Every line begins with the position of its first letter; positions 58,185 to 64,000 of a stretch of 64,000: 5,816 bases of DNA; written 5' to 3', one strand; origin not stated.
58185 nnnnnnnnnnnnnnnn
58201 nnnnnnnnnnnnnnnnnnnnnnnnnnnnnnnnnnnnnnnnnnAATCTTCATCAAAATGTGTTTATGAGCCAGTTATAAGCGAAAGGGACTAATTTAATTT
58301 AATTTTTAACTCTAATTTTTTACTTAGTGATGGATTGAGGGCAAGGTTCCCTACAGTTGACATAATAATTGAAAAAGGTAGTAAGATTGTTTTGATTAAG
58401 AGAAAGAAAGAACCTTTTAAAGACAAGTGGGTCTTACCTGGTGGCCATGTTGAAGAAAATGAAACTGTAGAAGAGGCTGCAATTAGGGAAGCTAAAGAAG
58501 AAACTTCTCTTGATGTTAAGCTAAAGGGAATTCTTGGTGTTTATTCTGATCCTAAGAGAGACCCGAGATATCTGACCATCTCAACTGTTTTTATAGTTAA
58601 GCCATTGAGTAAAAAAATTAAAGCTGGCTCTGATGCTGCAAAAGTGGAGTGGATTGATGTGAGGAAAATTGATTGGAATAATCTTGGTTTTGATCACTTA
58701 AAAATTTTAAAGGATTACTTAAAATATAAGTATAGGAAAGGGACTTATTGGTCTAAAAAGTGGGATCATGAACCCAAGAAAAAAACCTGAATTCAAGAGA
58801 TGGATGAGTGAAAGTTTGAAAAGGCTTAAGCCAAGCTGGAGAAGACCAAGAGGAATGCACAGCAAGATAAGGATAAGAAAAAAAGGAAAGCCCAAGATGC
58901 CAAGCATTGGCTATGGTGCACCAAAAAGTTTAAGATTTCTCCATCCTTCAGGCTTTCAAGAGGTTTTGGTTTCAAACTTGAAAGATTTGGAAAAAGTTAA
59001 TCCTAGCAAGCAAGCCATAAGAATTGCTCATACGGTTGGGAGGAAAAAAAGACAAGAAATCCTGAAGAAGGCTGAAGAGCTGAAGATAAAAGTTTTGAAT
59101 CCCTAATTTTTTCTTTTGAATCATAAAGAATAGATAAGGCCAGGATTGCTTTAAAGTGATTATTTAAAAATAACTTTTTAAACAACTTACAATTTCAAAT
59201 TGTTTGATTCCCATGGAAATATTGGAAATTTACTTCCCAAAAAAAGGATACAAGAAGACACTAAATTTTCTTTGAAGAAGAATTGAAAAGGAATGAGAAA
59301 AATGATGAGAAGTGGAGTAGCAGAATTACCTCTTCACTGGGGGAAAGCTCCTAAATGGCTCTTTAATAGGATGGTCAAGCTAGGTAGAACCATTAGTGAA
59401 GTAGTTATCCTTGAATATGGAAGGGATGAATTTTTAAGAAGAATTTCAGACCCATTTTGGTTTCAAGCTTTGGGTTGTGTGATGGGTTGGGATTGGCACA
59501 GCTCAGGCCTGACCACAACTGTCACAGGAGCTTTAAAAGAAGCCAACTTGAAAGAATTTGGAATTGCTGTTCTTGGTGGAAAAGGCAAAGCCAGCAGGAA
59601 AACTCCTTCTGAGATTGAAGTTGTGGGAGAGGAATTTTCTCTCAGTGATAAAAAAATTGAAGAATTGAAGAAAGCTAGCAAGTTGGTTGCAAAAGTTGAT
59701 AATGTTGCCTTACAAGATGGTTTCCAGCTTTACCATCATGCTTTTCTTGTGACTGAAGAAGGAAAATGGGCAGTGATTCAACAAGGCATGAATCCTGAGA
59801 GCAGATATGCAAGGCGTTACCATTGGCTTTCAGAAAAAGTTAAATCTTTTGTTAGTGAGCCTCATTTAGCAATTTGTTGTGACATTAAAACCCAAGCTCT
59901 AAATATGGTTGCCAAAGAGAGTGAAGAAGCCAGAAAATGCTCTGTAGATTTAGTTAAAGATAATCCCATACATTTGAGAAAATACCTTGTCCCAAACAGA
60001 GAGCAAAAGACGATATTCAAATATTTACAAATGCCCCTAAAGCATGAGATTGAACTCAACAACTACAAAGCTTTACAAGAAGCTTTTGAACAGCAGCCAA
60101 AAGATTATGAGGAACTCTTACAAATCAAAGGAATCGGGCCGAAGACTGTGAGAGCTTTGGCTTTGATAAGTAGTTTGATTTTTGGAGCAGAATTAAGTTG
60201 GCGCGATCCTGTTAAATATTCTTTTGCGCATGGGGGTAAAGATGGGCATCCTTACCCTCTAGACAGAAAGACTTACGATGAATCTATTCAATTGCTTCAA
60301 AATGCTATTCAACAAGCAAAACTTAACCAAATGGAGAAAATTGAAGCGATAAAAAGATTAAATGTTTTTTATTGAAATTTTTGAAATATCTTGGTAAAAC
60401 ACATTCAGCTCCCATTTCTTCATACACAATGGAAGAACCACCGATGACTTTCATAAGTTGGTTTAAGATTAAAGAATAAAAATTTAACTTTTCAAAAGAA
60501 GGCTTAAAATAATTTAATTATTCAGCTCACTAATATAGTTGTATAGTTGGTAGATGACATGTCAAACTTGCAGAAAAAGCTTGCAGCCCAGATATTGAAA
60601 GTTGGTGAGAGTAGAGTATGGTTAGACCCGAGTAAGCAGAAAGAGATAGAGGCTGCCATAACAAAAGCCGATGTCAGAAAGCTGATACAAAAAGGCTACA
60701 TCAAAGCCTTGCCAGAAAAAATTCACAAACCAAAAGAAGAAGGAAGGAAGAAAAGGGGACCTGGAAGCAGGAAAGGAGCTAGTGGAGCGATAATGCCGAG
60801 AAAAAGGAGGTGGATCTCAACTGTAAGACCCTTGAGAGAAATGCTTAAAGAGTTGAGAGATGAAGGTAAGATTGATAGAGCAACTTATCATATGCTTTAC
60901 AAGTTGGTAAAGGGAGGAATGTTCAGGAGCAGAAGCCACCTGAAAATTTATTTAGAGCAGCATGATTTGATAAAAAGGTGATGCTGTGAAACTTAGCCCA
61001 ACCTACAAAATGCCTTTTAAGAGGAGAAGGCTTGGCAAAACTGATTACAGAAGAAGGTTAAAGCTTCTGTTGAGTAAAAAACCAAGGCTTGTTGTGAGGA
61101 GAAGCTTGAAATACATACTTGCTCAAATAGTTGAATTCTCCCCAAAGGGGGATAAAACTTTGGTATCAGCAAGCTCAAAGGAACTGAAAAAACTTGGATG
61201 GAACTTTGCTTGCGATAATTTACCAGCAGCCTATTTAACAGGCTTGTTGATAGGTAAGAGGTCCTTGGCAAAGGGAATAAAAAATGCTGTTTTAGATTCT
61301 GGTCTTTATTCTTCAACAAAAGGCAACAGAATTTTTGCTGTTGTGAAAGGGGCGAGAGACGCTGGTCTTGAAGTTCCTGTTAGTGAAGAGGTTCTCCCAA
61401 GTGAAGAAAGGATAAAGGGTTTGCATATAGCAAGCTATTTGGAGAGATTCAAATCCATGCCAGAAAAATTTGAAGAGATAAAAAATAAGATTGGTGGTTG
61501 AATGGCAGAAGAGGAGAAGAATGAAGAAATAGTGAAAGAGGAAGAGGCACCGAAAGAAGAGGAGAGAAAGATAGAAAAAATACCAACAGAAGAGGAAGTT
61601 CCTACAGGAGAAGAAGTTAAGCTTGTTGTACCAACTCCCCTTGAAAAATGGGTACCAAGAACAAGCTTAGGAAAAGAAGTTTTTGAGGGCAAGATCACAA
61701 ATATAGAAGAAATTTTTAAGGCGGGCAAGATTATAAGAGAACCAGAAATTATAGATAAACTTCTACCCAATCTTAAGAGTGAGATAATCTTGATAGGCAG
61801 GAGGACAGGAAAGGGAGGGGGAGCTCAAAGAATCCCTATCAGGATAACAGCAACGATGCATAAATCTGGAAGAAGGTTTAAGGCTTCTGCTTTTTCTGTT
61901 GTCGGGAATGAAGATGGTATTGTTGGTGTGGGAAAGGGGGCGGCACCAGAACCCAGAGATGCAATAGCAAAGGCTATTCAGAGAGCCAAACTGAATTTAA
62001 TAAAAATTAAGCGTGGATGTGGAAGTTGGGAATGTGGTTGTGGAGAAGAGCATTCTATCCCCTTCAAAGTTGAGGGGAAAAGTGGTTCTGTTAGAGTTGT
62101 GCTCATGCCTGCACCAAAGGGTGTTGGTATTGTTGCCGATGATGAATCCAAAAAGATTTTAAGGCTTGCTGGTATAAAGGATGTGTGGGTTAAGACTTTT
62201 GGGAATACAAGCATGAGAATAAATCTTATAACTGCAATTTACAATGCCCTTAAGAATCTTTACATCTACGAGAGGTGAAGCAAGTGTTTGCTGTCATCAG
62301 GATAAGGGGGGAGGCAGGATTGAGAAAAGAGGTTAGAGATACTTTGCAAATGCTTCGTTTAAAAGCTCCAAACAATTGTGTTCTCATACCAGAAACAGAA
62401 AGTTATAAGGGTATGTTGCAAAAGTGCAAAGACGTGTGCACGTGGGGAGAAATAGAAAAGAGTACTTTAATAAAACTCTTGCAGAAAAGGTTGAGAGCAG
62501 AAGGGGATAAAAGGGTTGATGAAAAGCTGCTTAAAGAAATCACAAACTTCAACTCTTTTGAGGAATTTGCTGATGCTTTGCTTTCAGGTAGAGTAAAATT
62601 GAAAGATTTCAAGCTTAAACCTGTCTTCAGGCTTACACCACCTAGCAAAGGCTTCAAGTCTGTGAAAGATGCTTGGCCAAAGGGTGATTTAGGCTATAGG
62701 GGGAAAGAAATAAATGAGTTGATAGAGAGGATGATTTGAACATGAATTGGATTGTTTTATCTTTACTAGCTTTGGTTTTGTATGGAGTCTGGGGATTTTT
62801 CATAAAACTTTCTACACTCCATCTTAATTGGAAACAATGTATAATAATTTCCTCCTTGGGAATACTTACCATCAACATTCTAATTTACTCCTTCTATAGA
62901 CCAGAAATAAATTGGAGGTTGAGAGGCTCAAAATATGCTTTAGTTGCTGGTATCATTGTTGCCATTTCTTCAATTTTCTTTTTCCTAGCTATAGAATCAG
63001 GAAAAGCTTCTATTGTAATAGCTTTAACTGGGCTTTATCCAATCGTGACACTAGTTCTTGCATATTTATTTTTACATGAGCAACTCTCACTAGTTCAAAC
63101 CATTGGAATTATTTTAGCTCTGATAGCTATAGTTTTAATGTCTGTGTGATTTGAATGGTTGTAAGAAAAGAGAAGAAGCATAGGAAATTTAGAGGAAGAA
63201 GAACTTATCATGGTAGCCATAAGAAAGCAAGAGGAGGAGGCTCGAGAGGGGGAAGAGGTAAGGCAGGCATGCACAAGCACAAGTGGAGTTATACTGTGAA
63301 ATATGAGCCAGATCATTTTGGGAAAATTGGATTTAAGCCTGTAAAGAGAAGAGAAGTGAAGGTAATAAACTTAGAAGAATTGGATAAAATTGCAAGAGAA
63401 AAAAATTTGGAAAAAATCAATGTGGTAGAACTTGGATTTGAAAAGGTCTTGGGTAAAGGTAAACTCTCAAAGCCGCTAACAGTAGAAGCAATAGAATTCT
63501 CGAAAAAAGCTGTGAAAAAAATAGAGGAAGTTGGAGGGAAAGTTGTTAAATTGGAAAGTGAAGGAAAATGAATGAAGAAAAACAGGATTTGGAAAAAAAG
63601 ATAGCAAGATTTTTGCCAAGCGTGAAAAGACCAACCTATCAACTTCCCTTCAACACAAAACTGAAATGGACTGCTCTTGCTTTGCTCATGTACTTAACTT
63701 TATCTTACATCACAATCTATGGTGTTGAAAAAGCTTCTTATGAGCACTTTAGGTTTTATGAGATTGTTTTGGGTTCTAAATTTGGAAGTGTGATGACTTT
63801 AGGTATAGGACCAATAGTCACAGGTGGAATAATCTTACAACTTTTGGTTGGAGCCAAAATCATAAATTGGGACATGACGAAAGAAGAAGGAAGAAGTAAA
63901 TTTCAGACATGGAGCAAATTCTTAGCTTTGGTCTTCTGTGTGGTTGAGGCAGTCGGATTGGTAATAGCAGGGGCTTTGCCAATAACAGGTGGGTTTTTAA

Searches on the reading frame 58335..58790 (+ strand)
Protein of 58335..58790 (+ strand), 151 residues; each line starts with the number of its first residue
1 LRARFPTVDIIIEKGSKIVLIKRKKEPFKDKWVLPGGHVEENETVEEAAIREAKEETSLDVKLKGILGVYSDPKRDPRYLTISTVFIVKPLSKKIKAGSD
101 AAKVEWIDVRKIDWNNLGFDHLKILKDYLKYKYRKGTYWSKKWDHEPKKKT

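Call 12: search_protein_families(library=pfam, proteins=[window:58335-58790:+])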
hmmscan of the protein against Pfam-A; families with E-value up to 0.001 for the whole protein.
window:58335-58790:+ (151 aa): 1 family
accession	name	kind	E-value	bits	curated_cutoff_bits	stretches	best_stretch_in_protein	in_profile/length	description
PF00293.34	NUDIX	-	3.6e-22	79.2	21.1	1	5-116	3-122/134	NUDIX domain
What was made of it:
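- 58335..58790 (+): NUDIX hydrolase inserted between L6 and L32e. It overlaps the L32e start by 23 nt. Pfam NUDIX (call 12).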

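Call 30: search_protein_families(library=ncbifam, proteins=[window:58335-58790:+], max_evalue=0.01)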
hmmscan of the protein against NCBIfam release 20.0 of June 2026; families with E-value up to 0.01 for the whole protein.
window:58335-58790:+ (151 aa): 27 families (the best 25 are shown)
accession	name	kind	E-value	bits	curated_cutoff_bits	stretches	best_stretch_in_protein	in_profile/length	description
NF003786.0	PRK05379.1-2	equivalog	2.3e-18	66.5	397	1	5-128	218-351/354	bifunctional nicotinamide-nucleotide adenylyltransferase/Nudix hydroxylase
NF003788.0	PRK05379.1-5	equivalog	9.8e-17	61.3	354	1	5-129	213-348/351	bifunctional nicotinamide-nucleotide adenylyltransferase/Nudix hydroxylase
NF003787.0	PRK05379.1-4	equivalog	3.7e-14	52.5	449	1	5-112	208-324/346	bifunctional nicotinamide-nucleotide adenylyltransferase/Nudix hydroxylase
NF003785.0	PRK05379.1-1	equivalog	3.8e-14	52.6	418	1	3-113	201-321/347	bifunctional nicotinamide-nucleotide adenylyltransferase/Nudix hydroxylase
NF003791.0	PRK05379.2-3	equivalog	2.7e-13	49.8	409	1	5-128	202-336/340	bifunctional nicotinamide-nucleotide adenylyltransferase/Nudix hydroxylase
NF050029.2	TransRepNtr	equivalog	2.6e-12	46.8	400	1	16-134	36-158/245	ADPR responsive transcriptional repressor NtrR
NF041652.1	Nud_hyd_Dein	equivalog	6e-10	39.6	200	1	10-95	19-107/152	Nudix hydrolase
NF006530.0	PRK08999.1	equivalog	4.4e-09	35.8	245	1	9-66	11-69/315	Nudix family hydrolase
NF008044.0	PRK10776.1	equivalog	4.7e-09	36.2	148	1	7-115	7-113/130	8-oxo-dGTP diphosphatase MutT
TIGR00586.1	mutt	equivalog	6.6e-09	35.9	97.9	1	8-126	9-125/129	8-oxo-dGTP diphosphatase MutT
NF003790.0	PRK05379.2-2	equivalog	1.5e-08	34.1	403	1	4-111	216-331/354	bifunctional nicotinamide mononucleotide adenylyltransferase/ADP-ribose pyrophosphatase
NF007834.0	PRK10546.1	equivalog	5e-07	29.6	156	1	8-63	7-63/135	pyrimidine (deoxy)nucleoside triphosphate diphosphatase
NF011963.0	PRK15434.1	subfamily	1.6e-06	27.9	146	1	7-64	19-77/159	GDP-mannose mannosyl hydrolase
NF006961.0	PRK09438.1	equivalog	1.6e-06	27.7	103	1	10-64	14-66/151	dihydroneopterin triphosphate diphosphatase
NF052459.1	OxoGTPPhMutT1Mycb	equivalog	3.1e-06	26.5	475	1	17-130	19-127/292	8-oxo-(d)GTP phosphatase MutT1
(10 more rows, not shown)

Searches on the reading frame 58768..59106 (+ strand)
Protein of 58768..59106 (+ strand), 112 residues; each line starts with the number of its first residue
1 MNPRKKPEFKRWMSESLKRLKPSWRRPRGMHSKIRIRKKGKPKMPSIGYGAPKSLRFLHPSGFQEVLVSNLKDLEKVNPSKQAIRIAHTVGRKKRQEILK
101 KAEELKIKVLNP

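Call 12: search_protein_families(library=pfam, proteins=[window:58768-59106:+])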
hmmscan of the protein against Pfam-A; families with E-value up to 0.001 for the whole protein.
window:58768-59106:+ (112 aa): 1 family
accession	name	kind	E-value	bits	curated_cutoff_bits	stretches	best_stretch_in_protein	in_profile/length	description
PF01655.23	Ribosomal_L32e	-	4.3e-43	146.4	25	1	6-111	1-108/108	Ribosomal protein L32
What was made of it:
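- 58768..59106 (+): L32e. Pfam (call 12).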

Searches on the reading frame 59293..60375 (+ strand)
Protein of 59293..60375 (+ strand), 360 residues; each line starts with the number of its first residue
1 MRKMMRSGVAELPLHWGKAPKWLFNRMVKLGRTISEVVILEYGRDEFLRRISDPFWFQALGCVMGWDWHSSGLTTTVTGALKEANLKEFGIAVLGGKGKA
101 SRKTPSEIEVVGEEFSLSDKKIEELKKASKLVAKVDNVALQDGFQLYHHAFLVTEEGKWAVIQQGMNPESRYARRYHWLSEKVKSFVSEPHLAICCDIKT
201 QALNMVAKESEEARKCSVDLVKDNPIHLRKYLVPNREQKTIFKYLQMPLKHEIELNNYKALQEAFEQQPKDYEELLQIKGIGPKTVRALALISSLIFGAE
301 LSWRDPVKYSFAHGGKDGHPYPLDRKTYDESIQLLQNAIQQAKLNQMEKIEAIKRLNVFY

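Call 12: search_protein_families(library=pfam, proteins=[window:59293-60375:+])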
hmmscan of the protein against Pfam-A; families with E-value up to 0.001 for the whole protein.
window:59293-60375:+ (360 aa): 2 families
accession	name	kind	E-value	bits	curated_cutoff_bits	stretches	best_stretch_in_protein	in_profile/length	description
PF05559.16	DUF763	-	3.2e-136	454.2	35.5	1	8-322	1-318/319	Protein of unknown function (DUF763)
PF00633.29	HHH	-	3.4e-05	23.9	24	1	268-290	6-28/30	Helix-hairpin-helix motif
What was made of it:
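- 59293..60375 (+): DUF763 protein inserted between L32e and L19e. Pfam DUF763 454 bits (call 12).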

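Call 30: search_protein_families(library=ncbifam, proteins=[window:59293-60375:+], max_evalue=0.01)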
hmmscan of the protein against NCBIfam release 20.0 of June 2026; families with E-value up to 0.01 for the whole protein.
window:59293-60375:+ (360 aa): 0 families

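Call 51: search_solved_structures(query=window:59293-60375:+, max_evalue=0.01)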
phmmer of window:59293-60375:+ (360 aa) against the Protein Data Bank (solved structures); distinct sequences matched with E-value up to 0.01: 0.

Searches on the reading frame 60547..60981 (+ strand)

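Call 12: search_protein_families(library=pfam, proteins=[window:60547-60981:+])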
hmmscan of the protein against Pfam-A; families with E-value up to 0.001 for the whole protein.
window:60547-60981:+ (144 aa): 2 families
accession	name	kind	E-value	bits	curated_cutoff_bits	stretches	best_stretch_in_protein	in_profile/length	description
PF25476.1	Ribosomal_L19e_C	-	3.3e-27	95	25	1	58-139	10-90/91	Ribosomal protein L19e, C-terminal domain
PF01280.26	Ribosomal_L19e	-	2.5e-22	78.9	25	1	6-56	2-52/53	Ribosomal protein L19e, N-terminal domain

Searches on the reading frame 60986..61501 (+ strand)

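Call 12: search_protein_families(library=pfam, proteins=[window:60986-61501:+])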
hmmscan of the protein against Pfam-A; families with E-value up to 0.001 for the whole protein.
window:60986-61501:+ (171 aa): 2 families
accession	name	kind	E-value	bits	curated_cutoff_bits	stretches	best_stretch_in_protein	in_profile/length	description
PF17144.9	Ribosomal_L5e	-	4.7e-31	108.5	27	2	7-96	3-99/163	Ribosomal large subunit proteins 60S L5, and 50S L18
PF00861.27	Ribosomal_L18p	-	6.5e-13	49.5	27.8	1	21-129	14-115/116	Ribosomal L18 of archaea, bacteria, mitoch. and chloroplast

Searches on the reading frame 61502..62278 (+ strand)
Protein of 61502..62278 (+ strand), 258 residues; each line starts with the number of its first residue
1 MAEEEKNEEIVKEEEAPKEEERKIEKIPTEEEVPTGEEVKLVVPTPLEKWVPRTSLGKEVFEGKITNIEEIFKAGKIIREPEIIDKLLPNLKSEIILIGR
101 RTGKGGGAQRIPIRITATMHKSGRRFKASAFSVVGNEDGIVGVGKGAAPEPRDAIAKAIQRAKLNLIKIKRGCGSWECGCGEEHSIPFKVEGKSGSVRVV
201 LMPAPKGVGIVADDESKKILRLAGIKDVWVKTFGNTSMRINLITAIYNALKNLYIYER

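Call 12: search_protein_families(library=pfam, proteins=[window:61502-62278:+])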
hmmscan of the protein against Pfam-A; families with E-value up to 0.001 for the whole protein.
window:61502-62278:+ (258 aa): 2 families
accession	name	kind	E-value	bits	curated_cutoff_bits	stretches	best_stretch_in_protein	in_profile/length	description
PF03719.21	Ribosomal_S5_C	-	9.1e-21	73.6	21.5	1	192-257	1-65/71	Ribosomal protein S5, C-terminal domain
PF00333.26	Ribosomal_S5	-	6.2e-19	68.2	27.1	1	112-170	7-65/65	Ribosomal protein S5, N-terminal domain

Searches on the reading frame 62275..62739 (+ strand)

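Call 12: search_protein_families(library=pfam, proteins=[window:62275-62739:+])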
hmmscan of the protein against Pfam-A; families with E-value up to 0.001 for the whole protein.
window:62275-62739:+ (154 aa): 1 family
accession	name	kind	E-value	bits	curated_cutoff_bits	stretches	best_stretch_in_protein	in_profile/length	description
PF00327.25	Ribosomal_L30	-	8.6e-14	51.6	23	1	5-53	1-49/51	Ribosomal protein L30p/L7e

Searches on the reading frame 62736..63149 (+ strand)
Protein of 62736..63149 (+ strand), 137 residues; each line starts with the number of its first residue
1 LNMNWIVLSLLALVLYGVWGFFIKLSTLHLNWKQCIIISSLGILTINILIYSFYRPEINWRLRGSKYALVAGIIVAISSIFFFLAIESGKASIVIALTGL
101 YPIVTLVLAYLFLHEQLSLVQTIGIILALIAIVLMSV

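Call 12: search_protein_families(library=pfam, proteins=[window:62736-63149:+])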
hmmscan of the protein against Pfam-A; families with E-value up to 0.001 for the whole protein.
window:62736-63149:+ (137 aa): 1 family
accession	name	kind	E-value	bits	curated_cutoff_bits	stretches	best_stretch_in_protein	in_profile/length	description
PF00892.27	EamA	-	4.1e-14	53.5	28.2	1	4-136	2-134/135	EamA-like transporter family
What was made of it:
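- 62736..63149 (+): EamA-type half-transporter wedged between L30 and L15. Pfam EamA (call 12).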

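Call 30: search_protein_families(library=ncbifam, proteins=[window:62736-63149:+], max_evalue=0.01)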
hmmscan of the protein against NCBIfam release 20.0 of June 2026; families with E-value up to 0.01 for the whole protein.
window:62736-63149:+ (137 aa): 1 family
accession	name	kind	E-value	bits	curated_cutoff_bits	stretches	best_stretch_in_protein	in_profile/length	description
TIGR00950.1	2A78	equivalog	2.4e-05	23.9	230.2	1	37-135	22-117/264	carboxylate/amino acid/amine transporter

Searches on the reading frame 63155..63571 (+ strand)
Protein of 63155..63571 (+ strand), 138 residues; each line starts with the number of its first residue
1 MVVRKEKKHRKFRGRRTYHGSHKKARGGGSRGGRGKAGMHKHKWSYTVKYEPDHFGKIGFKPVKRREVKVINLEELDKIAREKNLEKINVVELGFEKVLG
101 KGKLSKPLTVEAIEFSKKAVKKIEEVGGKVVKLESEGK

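Call 12: search_protein_families(library=pfam, proteins=[window:63155-63571:+])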
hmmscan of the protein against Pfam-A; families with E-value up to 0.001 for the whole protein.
window:63155-63571:+ (138 aa): 1 family
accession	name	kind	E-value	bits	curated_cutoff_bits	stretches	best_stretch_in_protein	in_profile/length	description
PF00828.25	Ribosomal_L27A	-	4.5e-17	62.7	21.5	1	70-131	1-72/72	Ribosomal proteins 50S-L15, 50S-L18e, 60S-L27A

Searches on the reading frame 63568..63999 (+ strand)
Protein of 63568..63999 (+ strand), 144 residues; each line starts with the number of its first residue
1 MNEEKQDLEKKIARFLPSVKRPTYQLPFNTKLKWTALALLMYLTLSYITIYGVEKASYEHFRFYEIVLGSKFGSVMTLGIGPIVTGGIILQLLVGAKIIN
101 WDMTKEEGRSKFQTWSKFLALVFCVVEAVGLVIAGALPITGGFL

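Call 12: search_protein_families(library=pfam, proteins=[window:63568-63999:+])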
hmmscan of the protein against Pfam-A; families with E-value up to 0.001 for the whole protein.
window:63568-63999:+ (144 aa): 1 family
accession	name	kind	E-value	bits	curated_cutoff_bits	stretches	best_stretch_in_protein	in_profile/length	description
PF00344.25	SecY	-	4.1e-14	53.1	32.2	1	74-134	1-63/306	SecY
